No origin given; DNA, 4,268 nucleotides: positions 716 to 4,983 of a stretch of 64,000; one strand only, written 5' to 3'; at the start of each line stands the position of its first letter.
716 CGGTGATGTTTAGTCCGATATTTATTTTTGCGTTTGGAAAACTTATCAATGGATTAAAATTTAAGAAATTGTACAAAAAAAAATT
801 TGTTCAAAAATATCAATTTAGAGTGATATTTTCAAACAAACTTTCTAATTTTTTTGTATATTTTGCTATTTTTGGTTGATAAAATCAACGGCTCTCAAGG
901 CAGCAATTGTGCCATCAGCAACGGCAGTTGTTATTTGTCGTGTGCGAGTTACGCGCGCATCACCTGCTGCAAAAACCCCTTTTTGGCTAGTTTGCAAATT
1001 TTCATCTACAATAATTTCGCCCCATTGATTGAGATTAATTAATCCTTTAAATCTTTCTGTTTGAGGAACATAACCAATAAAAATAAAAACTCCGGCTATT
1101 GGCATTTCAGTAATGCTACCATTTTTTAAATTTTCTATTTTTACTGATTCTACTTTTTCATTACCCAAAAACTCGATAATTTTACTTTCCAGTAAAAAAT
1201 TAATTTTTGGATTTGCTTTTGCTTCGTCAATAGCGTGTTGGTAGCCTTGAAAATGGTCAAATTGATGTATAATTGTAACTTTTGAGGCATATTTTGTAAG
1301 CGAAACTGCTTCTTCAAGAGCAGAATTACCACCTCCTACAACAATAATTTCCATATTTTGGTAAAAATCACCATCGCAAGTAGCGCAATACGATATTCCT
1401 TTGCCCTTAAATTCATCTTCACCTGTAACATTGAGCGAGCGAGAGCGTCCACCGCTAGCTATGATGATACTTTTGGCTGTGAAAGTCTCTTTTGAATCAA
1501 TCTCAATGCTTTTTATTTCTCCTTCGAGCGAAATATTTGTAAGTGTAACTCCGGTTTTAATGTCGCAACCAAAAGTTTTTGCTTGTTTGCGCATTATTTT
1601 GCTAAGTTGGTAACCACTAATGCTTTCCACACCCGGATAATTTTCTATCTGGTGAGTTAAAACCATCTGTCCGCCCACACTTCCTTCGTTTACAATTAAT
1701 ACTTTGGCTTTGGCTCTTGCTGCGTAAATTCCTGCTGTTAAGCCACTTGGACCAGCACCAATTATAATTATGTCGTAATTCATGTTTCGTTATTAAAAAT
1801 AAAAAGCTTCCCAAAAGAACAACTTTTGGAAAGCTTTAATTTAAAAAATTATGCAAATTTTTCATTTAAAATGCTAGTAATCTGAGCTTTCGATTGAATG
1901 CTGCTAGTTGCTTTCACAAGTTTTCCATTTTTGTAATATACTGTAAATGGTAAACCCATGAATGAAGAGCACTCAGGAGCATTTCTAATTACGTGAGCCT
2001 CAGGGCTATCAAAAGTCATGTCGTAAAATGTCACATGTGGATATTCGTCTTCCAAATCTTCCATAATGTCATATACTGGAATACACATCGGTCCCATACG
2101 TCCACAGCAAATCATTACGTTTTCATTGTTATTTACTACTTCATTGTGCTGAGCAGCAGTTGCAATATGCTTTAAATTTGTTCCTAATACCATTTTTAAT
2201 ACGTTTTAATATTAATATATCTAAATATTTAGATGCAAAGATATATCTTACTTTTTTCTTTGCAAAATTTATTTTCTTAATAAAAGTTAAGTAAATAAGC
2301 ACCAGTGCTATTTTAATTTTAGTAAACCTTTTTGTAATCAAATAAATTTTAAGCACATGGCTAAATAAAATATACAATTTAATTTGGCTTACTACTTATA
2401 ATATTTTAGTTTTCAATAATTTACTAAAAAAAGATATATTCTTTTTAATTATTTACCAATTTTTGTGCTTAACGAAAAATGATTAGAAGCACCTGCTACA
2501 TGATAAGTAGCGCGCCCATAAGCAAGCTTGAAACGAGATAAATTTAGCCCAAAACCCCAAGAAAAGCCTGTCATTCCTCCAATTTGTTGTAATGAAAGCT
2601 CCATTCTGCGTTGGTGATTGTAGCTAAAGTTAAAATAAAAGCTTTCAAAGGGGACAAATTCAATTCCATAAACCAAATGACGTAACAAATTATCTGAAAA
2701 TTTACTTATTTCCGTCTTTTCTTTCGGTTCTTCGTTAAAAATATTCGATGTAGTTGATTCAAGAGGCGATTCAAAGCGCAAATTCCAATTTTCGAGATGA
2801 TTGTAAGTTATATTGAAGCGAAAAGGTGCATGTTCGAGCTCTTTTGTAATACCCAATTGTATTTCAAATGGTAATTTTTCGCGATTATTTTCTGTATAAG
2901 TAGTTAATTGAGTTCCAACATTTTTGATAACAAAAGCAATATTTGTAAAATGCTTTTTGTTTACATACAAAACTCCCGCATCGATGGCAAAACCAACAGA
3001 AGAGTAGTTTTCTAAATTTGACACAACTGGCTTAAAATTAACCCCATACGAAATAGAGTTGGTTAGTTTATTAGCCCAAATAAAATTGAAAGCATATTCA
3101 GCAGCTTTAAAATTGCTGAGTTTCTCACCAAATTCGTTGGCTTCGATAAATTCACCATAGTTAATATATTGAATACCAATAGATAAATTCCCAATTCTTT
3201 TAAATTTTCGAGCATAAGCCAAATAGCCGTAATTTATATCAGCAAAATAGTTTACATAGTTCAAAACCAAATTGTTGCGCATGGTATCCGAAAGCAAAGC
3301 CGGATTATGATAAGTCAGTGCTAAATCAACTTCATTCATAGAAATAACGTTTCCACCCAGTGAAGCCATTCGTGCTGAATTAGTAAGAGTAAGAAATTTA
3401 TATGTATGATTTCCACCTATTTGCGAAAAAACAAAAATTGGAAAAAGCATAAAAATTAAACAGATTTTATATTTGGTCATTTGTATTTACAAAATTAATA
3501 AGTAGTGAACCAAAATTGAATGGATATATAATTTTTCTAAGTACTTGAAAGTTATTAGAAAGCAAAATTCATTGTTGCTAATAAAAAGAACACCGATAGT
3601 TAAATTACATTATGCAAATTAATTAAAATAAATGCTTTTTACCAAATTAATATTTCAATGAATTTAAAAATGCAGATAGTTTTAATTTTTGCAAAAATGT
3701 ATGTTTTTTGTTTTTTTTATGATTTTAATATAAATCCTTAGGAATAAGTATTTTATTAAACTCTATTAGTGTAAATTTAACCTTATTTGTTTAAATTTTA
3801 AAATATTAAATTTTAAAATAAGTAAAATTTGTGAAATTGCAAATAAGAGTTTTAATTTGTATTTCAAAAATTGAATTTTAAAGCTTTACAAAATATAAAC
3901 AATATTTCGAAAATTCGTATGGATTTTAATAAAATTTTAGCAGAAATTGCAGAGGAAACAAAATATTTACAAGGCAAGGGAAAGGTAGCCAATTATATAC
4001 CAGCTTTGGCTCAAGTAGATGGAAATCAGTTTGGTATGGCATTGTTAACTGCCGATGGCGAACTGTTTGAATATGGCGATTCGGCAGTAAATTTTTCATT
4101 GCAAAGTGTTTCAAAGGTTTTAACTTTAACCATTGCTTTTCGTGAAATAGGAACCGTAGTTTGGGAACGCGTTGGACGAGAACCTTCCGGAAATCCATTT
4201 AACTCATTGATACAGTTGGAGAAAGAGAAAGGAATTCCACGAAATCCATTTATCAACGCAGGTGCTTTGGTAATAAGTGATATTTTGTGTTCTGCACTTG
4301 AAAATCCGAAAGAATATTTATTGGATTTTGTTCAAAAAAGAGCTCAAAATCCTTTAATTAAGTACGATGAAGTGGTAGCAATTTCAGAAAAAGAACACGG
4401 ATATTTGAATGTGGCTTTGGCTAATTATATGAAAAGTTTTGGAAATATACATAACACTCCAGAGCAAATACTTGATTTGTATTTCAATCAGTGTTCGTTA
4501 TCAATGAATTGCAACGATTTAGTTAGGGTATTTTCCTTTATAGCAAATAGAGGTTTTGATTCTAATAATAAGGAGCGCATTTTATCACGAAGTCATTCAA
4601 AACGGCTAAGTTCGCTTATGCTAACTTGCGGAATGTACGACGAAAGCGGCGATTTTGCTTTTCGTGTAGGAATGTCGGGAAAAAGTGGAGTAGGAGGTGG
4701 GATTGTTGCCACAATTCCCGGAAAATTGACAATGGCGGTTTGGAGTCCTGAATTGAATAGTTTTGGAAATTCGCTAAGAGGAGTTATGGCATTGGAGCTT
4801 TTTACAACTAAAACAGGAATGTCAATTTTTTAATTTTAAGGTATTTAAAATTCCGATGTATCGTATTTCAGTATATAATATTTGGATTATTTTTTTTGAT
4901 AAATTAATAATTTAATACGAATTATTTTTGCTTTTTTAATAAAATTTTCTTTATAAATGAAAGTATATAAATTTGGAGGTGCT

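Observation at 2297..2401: Conserved ~105-nt intergenic element: copy A is 90/105 identical to a copy 43 kb away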

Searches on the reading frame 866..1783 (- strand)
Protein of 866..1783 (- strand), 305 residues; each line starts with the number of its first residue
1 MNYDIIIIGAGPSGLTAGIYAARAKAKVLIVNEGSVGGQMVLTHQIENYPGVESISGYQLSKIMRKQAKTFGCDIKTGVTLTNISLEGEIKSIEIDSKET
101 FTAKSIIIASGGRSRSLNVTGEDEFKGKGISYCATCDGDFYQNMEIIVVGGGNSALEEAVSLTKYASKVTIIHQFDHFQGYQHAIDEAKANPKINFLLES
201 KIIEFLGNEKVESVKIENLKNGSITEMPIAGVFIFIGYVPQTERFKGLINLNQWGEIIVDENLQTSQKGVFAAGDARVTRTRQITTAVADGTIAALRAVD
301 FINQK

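Call 13: search_protein_families(library=pfam, proteins=[window:866-1783:-])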
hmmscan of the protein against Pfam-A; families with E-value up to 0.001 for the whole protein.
window:866-1783:- (305 aa): 11 families
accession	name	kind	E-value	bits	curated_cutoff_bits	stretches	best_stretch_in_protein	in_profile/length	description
PF07992.20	Pyr_redox_2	-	1e-51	176.5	26.1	1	3-291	1-291/291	Pyridine nucleotide-disulphide oxidoreductase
PF13738.12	Pyr_redox_3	-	6.4e-25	88.5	30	2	52-274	75-305/305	Pyridine nucleotide-disulphide oxidoreductase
PF00070.33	Pyr_redox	-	4.2e-15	56.5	22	1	146-217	2-80/82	Pyridine nucleotide-disulphide oxidoreductase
PF03486.20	HI0933_like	-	4.7e-12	46.3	50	1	4-38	2-36/244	HI0933-like protein Rossmann domain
PF00890.30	FAD_binding_2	-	8.7e-11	42.1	20.4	1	4-40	1-38/414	FAD binding domain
PF01946.23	Thi4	-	2.3e-09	37.3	26.2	1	2-42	17-59/235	Thi4 family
PF01134.28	GIDA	-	3.5e-08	33.4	22.1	1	4-58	1-47/391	Glucose inhibited division protein A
PF01266.30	DAO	-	6.1e-08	33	27.9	0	4-37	1-35/353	FAD dependent oxidoreductase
PF12831.13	FAD_oxidored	-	2.1e-07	31.1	27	1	4-41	1-39/416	FAD dependent oxidoreductase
PF01494.25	FAD_binding_3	-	2.4e-06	27.5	22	0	3-32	2-31/349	FAD binding domain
PF13450.12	NAD_binding_8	-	4.8e-06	27.2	21.9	1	7-40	1-35/68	NAD(P)-binding Rossmann-like domain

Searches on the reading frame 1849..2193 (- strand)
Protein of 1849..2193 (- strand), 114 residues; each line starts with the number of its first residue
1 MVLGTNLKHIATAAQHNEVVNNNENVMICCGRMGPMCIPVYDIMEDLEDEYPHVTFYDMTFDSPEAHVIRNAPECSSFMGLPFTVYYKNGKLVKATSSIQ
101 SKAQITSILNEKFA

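Call 13: search_protein_families(library=pfam, proteins=[window:1849-2193:-])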
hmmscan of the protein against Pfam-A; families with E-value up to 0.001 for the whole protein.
window:1849-2193:- (114 aa): 0 families

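Call 14: search_protein_families(library=ncbifam, proteins=[window:1849-2193:-], max_evalue=0.01)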
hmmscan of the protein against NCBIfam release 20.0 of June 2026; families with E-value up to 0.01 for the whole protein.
window:1849-2193:- (114 aa): 1 family
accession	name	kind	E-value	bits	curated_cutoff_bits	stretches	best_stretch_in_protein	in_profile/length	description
TIGR01068.1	thioredoxin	equivalog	0.0021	18.2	96.8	1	36-112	28-100/101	thioredoxin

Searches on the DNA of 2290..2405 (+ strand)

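Call 43: search_dna_similar(query=window:2290-2405:+, collection=plasmids, mode=distant, max_evalue=0.01)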
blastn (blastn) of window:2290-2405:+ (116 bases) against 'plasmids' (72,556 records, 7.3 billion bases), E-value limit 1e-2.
No match.

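Call 44: search_dna_similar(query=window:2290-2405:+, collection=phages, mode=distant, max_evalue=0.01)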
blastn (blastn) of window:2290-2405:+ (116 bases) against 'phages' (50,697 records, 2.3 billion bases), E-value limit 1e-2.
No match.

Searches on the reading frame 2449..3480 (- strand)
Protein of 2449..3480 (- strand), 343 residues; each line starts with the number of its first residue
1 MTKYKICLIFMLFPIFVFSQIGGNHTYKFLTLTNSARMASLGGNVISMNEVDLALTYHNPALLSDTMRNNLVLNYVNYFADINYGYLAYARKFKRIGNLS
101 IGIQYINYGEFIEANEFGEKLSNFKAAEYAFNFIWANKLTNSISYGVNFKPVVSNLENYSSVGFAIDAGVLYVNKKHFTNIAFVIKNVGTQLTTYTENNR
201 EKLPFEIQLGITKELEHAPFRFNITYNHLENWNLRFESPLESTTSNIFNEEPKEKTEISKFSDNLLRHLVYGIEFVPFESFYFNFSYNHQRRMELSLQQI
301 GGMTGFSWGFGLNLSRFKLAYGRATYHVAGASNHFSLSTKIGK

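Call 13: search_protein_families(library=pfam, proteins=[window:2449-3480:-])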
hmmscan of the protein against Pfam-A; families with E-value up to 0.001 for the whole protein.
window:2449-3480:- (343 aa): 0 families

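Call 14: search_protein_families(library=ncbifam, proteins=[window:2449-3480:-], max_evalue=0.01)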
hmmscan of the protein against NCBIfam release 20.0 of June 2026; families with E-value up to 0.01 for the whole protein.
window:2449-3480:- (343 aa): 3 families
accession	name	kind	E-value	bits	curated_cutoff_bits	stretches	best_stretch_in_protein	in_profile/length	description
NF033711.1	T9SS_PorQ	equivalog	9.1e-112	373.4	220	1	7-341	7-335/335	type IX secretion system protein PorQ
NF033709.1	PorV_fam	subfamily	1.1e-53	183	90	1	26-340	3-325/326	PorV/PorQ family protein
NF033710.1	T9SS_OM_PorV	equivalog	4.6e-16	58.9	250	1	27-215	26-231/367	type IX secretion system outer membrane channel protein PorV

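Call 18: find_encoding_contigs(protein=window:2449-3480:-, flank=10000, max_places=6)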
Protein window:2449-3480:- (343 aa): 3 contigs read that carry it; 3 places shown.
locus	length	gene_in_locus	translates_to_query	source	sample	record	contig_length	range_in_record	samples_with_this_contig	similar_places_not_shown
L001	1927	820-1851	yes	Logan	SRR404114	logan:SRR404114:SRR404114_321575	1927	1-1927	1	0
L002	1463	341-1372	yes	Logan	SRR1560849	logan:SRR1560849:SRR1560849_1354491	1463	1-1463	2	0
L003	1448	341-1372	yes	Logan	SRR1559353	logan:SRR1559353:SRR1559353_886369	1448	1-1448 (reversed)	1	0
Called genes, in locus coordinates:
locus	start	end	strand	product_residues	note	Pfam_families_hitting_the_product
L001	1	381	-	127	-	?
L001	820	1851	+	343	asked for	-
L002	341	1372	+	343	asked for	-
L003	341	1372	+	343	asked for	-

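Call 29: find_homologous_proteins(query=window:2449-3480:-, max_evalue=1e-30)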
Query window:2449-3480:- (343 aa): 1993 proteins with E <= 1e-30 among 3021 candidates; the best 120 are listed.
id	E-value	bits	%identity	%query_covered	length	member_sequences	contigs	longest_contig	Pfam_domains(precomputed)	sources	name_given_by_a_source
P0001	2.6e-225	765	100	100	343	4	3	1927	-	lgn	-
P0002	7.6e-185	632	80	100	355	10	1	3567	-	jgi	-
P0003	1.6e-153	529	68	94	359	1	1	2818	-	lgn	-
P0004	2.2e-153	528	66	99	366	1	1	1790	-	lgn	-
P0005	5.6e-150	517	67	94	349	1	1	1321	-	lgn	-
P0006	1.3e-149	516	66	99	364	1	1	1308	-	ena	-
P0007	7.7e-145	500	64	100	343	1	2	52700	PF19572.6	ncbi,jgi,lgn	-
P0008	4.1e-144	498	62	98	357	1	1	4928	-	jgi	-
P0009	3.9e-130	452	57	99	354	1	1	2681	-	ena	-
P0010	2.9e-112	393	52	98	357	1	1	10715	-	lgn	-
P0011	7.2e-112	392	52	97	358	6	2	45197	-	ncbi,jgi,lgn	-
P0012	1.2e-110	388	53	97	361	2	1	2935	-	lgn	-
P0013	3.5e-110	386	51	100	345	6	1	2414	-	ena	-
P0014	7.2e-110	385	51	97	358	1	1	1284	-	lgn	-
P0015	7.3e-110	385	53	98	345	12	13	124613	-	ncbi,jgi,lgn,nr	ncbi:MAG: hypothetical protein PWP52_572 [Bacteroidales bacterium]|jgi:hypothetical protein|nr:hypot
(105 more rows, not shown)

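Call 30: find_encoding_contigs(protein=P0002, flank=10000, max_places=3)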
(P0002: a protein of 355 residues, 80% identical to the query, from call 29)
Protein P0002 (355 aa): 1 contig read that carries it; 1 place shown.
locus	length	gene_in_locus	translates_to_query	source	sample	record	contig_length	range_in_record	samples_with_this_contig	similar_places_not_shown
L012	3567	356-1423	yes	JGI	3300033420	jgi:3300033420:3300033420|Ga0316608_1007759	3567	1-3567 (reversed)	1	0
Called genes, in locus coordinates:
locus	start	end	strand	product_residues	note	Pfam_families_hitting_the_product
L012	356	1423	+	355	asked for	-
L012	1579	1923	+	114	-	-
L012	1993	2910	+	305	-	PF00890:FAD_binding_2 (faint), PF01134:GIDA (faint), PF01266:DAO (faint), PF01946:Thi4 (weak), PF07992:Pyr_redox_2, PF12831:FAD_oxidored (weak), PF13738:Pyr_redox_3, PF00070:Pyr_redox, +3 more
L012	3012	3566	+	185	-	?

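Call 31: find_encoding_contigs(protein=P0007, flank=10000, max_places=3)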
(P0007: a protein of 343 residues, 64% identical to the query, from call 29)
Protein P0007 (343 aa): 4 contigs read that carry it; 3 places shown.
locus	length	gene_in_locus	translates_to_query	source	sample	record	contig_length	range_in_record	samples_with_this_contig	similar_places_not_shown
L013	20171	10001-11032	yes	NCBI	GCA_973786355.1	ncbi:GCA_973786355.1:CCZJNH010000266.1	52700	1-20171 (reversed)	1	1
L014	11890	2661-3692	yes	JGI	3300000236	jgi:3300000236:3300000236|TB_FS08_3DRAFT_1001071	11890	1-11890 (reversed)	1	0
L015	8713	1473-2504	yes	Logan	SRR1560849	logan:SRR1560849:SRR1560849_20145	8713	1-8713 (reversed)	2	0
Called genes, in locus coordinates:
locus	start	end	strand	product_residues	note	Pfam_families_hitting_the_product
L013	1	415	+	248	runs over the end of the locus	PF08501:Shikimate_dh_N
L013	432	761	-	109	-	PF03819:MazG (weak)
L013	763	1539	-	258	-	PF00290:Trp_syntA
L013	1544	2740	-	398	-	PF00291:PALP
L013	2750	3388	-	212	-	PF00697:PRAI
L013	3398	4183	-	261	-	PF00218:IGPS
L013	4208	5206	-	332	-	PF02885:Glycos_trans_3N, PF00591:Glycos_transf_3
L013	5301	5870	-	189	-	PF00117:GATase, PF07722:Peptidase_C26 (weak)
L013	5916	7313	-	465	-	PF04715:, PF00425:Chorismate_bind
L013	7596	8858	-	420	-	PF00696:AA_kinase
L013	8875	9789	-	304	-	PF04960:Glutaminase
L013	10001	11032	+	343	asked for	PF19572:PorV (weak)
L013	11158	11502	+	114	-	-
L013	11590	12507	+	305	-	PF00890:FAD_binding_2 (faint), PF01134:GIDA (faint), PF01266:DAO (faint), PF01494:FAD_binding_3 (faint), PF07992:Pyr_redox_2, PF12831:FAD_oxidored (weak), PF13738:Pyr_redox_3, PF00070:Pyr_redox, +3 more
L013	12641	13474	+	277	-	PF00288:GHMP_kinases_N, PF08544:GHMP_kinases_C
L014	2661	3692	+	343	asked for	PF19572:PorV (weak)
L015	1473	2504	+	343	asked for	PF19572:PorV (weak)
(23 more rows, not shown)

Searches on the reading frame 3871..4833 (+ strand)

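Call 13: search_protein_families(library=pfam, proteins=[window:3871-4833:+])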
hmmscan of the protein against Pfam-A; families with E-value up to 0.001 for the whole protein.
window:3871-4833:+ (320 aa): 1 family
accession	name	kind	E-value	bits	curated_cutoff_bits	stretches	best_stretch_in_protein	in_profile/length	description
PF04960.20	Glutaminase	-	4e-112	374.5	27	1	37-320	1-286/286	Glutaminase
